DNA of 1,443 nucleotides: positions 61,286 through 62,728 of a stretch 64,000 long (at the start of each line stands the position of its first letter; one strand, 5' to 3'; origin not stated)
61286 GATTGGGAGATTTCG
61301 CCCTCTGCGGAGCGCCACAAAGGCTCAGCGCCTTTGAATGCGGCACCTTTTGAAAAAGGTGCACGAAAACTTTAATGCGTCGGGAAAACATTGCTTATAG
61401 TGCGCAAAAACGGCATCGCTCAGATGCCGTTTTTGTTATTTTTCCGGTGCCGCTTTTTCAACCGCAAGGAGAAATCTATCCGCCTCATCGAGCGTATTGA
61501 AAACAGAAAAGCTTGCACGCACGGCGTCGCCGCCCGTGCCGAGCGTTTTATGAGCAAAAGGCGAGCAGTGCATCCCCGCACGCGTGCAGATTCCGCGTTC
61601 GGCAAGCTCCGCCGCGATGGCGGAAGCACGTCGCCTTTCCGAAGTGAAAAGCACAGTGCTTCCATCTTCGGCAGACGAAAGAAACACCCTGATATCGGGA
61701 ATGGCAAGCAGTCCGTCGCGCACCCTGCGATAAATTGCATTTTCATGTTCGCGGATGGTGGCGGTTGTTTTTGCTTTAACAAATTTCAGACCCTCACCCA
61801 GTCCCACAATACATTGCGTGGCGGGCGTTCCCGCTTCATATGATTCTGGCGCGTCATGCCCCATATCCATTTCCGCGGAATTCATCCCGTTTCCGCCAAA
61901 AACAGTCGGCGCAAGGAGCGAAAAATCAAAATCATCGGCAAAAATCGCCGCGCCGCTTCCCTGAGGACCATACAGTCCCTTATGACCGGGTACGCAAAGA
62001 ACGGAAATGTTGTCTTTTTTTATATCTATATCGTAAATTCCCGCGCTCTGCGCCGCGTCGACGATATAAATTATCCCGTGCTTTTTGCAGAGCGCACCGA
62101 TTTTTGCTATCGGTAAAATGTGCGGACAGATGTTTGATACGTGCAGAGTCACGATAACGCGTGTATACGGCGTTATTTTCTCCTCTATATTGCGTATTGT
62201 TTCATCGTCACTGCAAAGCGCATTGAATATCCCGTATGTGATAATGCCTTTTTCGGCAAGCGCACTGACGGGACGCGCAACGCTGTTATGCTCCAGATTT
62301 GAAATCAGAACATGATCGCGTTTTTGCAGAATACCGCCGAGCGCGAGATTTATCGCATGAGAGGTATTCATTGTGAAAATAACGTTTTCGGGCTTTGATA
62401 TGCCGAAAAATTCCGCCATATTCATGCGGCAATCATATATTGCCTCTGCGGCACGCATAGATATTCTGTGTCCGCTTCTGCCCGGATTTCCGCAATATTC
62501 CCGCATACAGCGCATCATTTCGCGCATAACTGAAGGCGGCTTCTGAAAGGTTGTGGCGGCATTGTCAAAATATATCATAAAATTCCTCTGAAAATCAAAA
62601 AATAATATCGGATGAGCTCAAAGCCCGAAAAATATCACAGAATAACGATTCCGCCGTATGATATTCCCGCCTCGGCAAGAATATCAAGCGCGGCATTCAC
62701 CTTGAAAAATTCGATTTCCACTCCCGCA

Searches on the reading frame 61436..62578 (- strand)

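Call 15: search_protein_families(library=pfam, proteins=[window:61436-62578:-])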
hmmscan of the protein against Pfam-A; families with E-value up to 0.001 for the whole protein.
window:61436-62578:- (380 aa): 4 families
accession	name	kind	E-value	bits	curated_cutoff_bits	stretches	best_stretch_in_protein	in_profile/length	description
PF00266.25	Aminotran_5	-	2.7e-76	257.4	21.5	1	2-369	1-371/371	Aminotransferase class-V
PF01041.23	DegT_DnrJ_EryC1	-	5.9e-08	32.8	19.8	1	62-181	38-152/360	DegT/DnrJ/EryC1/StrS aminotransferase family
PF01053.26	Cys_Met_Meta_PP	-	1.7e-06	27.3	27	1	73-182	77-181/381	Cys/Met metabolism PLP-dependent enzyme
PF00155.27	Aminotran_1_2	-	9.6e-06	25.4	19.7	1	48-183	45-194/361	Aminotransferase class I and II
